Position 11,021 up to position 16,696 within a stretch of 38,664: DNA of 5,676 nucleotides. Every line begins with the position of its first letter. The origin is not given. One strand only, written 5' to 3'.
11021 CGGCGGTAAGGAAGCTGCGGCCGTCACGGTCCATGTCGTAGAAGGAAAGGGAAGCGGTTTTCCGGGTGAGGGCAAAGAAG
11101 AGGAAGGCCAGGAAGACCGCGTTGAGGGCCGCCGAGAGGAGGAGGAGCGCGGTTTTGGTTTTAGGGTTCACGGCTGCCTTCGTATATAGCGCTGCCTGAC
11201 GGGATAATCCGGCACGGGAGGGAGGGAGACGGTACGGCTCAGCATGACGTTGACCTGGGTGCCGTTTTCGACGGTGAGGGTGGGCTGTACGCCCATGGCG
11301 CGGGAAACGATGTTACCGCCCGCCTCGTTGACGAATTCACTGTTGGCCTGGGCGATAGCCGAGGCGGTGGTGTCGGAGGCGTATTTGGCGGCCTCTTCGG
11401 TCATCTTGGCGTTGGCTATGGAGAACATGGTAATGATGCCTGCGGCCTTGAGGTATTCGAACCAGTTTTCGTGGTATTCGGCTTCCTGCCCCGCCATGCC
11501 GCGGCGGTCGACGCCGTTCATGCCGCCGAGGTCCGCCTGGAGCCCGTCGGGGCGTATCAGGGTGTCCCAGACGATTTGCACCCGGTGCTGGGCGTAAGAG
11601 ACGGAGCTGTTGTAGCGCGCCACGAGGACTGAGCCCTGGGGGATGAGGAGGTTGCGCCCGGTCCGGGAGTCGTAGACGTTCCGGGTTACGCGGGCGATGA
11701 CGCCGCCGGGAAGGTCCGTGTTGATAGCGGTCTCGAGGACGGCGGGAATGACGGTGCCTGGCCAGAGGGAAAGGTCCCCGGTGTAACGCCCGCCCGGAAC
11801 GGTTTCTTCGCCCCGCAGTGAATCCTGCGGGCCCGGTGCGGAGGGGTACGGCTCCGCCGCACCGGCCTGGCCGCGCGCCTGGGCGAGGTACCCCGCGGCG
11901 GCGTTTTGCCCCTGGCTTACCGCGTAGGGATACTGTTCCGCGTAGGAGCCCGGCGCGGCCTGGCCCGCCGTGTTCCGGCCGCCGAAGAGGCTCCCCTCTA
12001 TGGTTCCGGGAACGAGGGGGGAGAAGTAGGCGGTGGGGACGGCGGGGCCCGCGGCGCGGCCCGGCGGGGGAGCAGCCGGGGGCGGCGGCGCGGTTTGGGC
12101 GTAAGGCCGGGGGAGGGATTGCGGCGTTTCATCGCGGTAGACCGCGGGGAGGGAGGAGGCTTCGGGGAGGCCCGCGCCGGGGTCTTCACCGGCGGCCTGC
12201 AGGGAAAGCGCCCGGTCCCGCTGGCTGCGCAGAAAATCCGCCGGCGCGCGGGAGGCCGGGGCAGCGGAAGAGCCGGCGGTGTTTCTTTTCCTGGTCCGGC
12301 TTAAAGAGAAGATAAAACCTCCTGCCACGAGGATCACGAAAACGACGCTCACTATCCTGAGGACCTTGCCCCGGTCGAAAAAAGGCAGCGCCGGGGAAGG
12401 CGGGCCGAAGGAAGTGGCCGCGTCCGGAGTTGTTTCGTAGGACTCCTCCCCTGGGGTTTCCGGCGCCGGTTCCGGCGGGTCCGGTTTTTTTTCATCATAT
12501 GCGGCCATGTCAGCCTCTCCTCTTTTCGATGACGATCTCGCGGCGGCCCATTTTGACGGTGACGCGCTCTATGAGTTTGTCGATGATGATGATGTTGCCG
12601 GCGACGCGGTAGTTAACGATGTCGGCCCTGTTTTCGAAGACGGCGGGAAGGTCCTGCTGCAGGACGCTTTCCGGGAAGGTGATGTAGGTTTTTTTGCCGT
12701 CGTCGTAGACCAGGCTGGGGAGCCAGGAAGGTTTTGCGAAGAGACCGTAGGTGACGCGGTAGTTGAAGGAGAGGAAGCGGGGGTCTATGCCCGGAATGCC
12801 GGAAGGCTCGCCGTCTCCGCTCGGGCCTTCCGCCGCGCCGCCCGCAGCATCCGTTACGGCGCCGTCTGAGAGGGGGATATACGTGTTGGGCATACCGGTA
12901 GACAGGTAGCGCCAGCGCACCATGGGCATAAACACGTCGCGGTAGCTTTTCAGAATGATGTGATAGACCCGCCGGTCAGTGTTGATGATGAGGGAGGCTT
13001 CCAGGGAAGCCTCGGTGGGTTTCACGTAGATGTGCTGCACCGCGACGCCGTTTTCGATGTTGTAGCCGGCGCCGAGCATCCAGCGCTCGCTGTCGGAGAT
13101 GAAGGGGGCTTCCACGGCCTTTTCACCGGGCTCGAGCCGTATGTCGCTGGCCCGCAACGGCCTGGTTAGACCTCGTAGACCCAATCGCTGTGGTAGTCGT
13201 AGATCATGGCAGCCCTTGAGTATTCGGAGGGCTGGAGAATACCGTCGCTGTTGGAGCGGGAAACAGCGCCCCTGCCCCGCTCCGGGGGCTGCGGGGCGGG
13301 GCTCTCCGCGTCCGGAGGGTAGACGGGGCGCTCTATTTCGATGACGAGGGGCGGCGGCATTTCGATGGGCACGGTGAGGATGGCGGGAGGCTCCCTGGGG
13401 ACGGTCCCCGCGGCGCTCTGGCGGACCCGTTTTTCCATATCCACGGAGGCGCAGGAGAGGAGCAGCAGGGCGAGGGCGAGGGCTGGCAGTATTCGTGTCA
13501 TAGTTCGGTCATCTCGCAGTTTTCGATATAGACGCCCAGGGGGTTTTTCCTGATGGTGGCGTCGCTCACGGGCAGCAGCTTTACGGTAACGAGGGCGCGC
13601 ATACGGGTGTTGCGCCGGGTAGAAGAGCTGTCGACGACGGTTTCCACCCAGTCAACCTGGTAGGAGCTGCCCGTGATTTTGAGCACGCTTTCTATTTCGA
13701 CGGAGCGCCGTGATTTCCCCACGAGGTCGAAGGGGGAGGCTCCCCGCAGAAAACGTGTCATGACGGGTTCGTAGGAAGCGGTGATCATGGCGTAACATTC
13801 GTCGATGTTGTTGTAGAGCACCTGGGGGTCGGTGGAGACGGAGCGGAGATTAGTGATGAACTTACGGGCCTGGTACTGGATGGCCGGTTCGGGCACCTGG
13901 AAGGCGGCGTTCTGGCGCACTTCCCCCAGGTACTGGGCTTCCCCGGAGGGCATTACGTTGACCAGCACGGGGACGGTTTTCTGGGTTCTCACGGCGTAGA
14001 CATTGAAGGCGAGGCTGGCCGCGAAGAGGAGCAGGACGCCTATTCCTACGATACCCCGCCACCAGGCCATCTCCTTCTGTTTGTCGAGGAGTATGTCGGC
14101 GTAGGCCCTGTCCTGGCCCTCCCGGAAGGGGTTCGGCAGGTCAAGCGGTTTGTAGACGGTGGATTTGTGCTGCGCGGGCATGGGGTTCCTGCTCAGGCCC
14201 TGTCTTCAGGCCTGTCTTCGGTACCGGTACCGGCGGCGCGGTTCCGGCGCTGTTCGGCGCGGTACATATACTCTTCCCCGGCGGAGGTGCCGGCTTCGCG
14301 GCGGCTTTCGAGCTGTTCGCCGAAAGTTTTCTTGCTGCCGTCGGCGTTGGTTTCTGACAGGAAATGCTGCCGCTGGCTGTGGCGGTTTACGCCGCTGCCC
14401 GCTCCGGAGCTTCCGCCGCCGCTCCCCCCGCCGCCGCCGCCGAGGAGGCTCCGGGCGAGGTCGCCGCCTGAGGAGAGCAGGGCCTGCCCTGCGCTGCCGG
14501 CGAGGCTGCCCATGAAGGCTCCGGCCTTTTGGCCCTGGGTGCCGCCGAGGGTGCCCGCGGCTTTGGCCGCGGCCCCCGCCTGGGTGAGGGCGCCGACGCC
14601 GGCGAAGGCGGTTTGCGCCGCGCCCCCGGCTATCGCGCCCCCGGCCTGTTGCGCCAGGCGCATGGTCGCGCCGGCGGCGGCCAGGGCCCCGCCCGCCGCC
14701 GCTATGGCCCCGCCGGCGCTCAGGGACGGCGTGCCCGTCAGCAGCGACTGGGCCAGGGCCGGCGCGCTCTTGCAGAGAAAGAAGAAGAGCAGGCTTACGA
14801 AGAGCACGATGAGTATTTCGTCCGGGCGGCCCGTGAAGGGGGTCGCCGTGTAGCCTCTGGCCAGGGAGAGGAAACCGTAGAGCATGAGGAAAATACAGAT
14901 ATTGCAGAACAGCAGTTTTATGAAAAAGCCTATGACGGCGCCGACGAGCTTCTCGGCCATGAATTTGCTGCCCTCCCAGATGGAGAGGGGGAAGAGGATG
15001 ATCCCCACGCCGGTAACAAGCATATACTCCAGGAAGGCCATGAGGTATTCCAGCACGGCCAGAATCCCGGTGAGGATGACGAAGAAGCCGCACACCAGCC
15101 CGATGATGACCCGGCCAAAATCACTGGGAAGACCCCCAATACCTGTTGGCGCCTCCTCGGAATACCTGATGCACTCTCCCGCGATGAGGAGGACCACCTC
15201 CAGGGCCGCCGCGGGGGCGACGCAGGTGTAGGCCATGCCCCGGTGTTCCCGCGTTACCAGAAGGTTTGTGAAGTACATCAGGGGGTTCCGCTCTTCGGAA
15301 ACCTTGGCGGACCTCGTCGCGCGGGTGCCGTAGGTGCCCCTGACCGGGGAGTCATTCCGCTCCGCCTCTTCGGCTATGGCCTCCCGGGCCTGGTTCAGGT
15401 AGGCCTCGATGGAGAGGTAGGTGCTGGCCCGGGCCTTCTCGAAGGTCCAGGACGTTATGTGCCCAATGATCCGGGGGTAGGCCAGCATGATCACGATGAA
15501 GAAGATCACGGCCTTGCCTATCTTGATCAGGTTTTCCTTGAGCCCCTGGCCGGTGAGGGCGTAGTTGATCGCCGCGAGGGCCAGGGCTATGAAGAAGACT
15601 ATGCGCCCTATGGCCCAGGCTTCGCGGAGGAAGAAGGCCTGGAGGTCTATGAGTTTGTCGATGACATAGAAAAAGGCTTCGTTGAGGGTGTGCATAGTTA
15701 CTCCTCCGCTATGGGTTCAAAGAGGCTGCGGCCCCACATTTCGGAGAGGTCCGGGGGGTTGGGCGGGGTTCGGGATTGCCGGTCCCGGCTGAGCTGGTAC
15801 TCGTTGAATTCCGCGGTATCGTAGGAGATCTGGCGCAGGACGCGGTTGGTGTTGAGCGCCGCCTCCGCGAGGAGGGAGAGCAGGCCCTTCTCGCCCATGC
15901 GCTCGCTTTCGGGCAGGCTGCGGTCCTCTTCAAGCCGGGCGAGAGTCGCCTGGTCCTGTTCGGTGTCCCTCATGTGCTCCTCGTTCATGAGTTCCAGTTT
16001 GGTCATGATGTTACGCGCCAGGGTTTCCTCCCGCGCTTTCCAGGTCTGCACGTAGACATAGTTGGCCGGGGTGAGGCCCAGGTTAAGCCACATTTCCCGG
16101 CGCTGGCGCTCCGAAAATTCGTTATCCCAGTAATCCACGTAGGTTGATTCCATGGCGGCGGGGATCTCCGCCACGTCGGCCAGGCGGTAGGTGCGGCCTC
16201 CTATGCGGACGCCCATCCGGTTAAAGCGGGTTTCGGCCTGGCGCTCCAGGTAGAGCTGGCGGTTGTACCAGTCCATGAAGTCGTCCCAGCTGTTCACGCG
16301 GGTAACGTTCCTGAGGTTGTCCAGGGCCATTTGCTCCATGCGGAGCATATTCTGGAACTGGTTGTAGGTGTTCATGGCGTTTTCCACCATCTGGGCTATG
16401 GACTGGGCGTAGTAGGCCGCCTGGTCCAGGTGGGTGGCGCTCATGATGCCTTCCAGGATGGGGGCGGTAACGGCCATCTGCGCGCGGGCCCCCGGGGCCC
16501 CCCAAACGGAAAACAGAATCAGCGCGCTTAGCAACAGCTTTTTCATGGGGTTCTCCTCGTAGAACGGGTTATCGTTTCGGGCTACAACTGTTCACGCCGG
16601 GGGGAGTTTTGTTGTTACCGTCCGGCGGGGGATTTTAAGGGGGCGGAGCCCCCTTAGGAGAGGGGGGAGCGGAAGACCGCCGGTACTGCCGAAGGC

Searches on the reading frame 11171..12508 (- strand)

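Call 19: search_protein_families(library=pfam, proteins=[window:11171-12508:-], max_evalue=0.001)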
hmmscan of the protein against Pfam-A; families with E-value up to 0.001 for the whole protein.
window:11171-12508:- (446 aa): 1 family
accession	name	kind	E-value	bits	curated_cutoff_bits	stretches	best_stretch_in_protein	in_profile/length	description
PF03743.19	TrbI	-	6.2e-48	163.6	35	1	248-428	2-187/188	Bacterial conjugation TrbI-like protein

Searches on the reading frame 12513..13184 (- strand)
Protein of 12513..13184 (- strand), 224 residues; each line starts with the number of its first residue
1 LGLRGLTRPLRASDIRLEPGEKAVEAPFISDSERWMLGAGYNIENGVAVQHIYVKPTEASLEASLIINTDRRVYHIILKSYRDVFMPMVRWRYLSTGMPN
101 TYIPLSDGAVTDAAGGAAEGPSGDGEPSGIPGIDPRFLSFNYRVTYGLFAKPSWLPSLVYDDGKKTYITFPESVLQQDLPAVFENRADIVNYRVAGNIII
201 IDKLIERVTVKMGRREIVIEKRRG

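Call 19: search_protein_families(library=pfam, proteins=[window:12513-13184:-], max_evalue=0.001)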
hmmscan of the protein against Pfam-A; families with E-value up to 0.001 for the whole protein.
window:12513-13184:- (224 aa): 1 family
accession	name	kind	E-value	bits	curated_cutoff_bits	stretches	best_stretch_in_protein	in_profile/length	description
PF03524.21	CagX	-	5e-42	144.4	34.2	1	7-221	18-197/198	Conjugal transfer protein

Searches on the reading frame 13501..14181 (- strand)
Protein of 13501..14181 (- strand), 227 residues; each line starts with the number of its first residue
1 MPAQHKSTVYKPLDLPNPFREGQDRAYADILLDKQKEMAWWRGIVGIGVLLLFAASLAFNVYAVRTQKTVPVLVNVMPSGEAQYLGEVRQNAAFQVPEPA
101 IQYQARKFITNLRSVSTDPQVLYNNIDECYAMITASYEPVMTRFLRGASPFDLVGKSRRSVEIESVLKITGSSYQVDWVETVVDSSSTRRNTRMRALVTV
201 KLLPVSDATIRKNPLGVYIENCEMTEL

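Call 19: search_protein_families(library=pfam, proteins=[window:13501-14181:-], max_evalue=0.001)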
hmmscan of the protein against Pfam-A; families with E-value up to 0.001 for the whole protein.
window:13501-14181:- (227 aa): 1 family
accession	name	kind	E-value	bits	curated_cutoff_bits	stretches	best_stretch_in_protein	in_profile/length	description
PF04335.19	VirB8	-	3.2e-29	102.8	23.2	1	36-223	17-209/213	VirB8 protein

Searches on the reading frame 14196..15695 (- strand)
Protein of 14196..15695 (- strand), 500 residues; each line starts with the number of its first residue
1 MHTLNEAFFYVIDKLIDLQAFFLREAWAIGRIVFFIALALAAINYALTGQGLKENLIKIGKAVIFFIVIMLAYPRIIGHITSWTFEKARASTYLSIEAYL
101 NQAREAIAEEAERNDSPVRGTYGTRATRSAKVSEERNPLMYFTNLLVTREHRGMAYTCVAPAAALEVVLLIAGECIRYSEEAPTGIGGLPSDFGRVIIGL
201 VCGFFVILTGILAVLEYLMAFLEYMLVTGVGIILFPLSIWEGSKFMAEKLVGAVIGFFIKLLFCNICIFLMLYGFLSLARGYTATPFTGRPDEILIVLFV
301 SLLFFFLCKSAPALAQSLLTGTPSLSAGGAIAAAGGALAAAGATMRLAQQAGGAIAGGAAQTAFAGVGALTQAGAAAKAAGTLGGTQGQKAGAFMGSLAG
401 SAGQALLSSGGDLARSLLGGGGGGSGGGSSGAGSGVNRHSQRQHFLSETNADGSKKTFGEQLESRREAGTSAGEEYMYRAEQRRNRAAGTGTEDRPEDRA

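Call 19: search_protein_families(library=pfam, proteins=[window:14196-15695:-], max_evalue=0.001)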
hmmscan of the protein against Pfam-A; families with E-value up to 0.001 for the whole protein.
window:14196-15695:- (500 aa): 1 family
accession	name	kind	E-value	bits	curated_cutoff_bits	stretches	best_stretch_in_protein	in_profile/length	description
PF04610.19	TrbL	-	5.5e-09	36.6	25.9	1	188-309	92-213/215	TrbL/VirB6 plasmid conjugal transfer protein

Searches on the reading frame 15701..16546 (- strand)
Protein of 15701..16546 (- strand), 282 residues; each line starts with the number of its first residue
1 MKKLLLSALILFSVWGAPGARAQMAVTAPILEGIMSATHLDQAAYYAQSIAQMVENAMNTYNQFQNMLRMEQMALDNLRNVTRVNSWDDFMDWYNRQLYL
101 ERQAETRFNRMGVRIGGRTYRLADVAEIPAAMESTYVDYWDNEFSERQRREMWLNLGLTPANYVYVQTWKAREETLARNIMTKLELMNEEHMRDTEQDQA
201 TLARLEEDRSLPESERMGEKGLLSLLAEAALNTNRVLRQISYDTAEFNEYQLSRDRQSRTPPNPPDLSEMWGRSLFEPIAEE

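Call 5: search_protein_families(library=pfam, proteins=[window:15701-16546:-], max_evalue=1)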
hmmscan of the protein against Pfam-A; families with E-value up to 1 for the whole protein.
window:15701-16546:- (282 aa): 1 family
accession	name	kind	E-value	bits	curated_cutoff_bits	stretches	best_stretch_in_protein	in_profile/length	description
PF14780.11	NEPRO_N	-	0.16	12.1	24.9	1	26-96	28-98/185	Nucleolus and neural progenitor protein, N-terminal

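Call 78: find_related_loci(query=A7, collection=metagenome_contigs, flank=5000)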
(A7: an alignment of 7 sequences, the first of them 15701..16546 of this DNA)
Query A7 (282 aa) in metagenome_contigs; peptide patterns used: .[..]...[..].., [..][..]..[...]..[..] (x = any residue, [..] = any of these).
216 stretches matched a pattern; 17 encode a relative of the query (tblastn E <= 1e-3); 17 distinct loci.
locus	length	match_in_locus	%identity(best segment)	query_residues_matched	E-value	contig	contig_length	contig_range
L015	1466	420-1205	41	1-263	7e-68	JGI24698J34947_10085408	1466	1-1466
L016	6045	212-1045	40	1-281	2e-62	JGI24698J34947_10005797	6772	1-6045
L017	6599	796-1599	38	9-276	2e-59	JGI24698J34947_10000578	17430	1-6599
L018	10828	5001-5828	35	1-279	5e-57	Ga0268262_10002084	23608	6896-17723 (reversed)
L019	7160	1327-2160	36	1-279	4e-56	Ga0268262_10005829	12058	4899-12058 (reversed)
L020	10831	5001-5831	35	1-279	6e-54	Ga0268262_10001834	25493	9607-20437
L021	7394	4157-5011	36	1-280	6e-54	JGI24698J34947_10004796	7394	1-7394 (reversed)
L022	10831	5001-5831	34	1-279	3e-50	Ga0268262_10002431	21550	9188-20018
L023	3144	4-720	37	40-279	8e-49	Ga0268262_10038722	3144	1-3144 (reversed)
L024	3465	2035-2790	35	23-279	1e-48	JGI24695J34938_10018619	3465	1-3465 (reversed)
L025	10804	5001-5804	34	1-271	5e-48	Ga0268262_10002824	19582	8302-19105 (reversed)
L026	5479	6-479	42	84-241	6e-41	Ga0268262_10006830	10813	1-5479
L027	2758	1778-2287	40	1-172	1e-40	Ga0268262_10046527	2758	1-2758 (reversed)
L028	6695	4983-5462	38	19-178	3e-35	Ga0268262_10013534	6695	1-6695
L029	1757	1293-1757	40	1-156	6e-35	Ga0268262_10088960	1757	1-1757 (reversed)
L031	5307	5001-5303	41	1-102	1e-19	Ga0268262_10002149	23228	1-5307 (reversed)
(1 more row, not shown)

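Call 83: search_protein_families(library=pfam, proteins=[L022:3843-4511:+, L029:175-852:+, L021:1868-2557:+, L024:679-1479:+, L025:3729-4499:+, L028:1710-4394:+, L031:4523-4891:+, L018:4558-4905:+, L022:4527-4898:+, L025:4523-4909:+], max_evalue=0.01)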
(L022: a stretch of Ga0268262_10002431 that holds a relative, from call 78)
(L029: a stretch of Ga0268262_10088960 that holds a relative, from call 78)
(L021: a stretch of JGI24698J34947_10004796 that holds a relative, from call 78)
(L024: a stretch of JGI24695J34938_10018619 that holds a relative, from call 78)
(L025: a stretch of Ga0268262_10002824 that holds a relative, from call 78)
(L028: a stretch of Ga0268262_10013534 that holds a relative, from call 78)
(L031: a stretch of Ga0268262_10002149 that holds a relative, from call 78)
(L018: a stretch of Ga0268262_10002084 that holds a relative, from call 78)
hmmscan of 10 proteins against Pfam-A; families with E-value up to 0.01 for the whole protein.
L022:3843-4511:+ (223 aa): 0 families

L029:175-852:+ (226 aa): 1 family
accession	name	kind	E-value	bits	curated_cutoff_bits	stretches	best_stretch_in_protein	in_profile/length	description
PF08378.17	NERD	-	5.3e-06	27.3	22.1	1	39-114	1-72/111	Nuclease-related domain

L021:1868-2557:+ (230 aa): 2 families
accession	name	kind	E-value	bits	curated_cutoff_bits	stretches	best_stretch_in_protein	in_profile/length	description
PF10949.13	DUF2777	-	0.0034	17.6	25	1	86-132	73-119/181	Protein of unknown function (DUF2777)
PF08378.17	NERD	-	0.0061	17.5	22.1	0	49-98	32-73/111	Nuclease-related domain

L024:679-1479:+ (267 aa): 1 family
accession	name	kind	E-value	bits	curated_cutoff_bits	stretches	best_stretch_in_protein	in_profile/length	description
PF13091.12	PLDc_2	-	6.5e-08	32.9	27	1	36-158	3-129/132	PLD-like domain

L025:3729-4499:+ (257 aa): 1 family
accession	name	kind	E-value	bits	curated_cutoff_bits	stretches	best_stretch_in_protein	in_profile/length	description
PF13091.12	PLDc_2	-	1.6e-09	38.1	27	1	35-146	1-124/132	PLD-like domain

L028:1710-4394:+ (895 aa): 16 families
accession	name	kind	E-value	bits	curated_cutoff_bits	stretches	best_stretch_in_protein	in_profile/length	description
PF13087.12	AAA_12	-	2e-29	103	27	1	548-714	4-193/195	AAA domain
PF13086.12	AAA_11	-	3e-23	83.3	27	1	168-522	2-255/257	AAA domain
PF10881.14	DUF2726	-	4.1e-15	56.1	24.7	1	772-892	7-123/126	Protein of unknown function (DUF2726)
PF13245.12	AAA_19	-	1.3e-14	55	25.1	1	172-259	1-88/134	AAA domain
PF13604.12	AAA_30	-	5.5e-12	46.3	27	2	169-230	3-66/191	AAA domain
PF01443.25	Viral_helicase1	-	1.4e-08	35.3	21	0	186-245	2-54/228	Viral superfamily 1 RNA helicase core domain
PF13538.12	UvrD_C_2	-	5.4e-06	26.6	27.4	1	663-712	2-52/52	UvrD-like helicase C-terminal domain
PF00580.27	UvrD-helicase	-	4.8e-05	23.6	23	1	169-516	2-250/271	UvrD/REP helicase N-terminal domain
PF20720.3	nSTAND3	-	5.3e-05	23.4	27.2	1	180-299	15-137/155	Novel STAND NTPase 3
PF09848.15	SLFN-g3_helicase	-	0.00018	21.3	24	1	185-234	4-55/354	Schlafen group 3, DNA/RNA helicase domain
PF04851.21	ResIII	-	0.00051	20.4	22.5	1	171-313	7-135/164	Type III restriction enzyme, res subunit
PF02492.25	cobW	-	0.0009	19.3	20.7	1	183-222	1-39/180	CobW/HypB/UreG, nucleotide-binding domain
PF03796.21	DnaB_C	-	0.0022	17.9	27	1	180-230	17-68/255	DnaB-like helicase C terminal domain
PF13173.12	AAA_14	-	0.003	18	27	0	183-233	3-53/129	AAA domain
PF04480.18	DUF559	-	0.0036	17.6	20.6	0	828-883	43-94/109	Protein of unknown function (DUF559)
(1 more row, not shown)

L031:4523-4891:+ (123 aa): 0 families

L018:4558-4905:+ (116 aa): 0 families

L022:4527-4898:+ (124 aa): 1 family
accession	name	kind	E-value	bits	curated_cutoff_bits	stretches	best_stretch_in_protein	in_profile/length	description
PF12870.14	DUF4878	-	2.9e-05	24.8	24.1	0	21-61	3-42/112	Domain of unknown function (DUF4878)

L025:4523-4909:+ (129 aa): 1 family
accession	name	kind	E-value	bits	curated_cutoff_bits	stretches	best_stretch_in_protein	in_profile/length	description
PF05423.18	Mycobact_memb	-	1.3e-05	25.6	21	1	30-114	44-122/139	Mycobacterium membrane protein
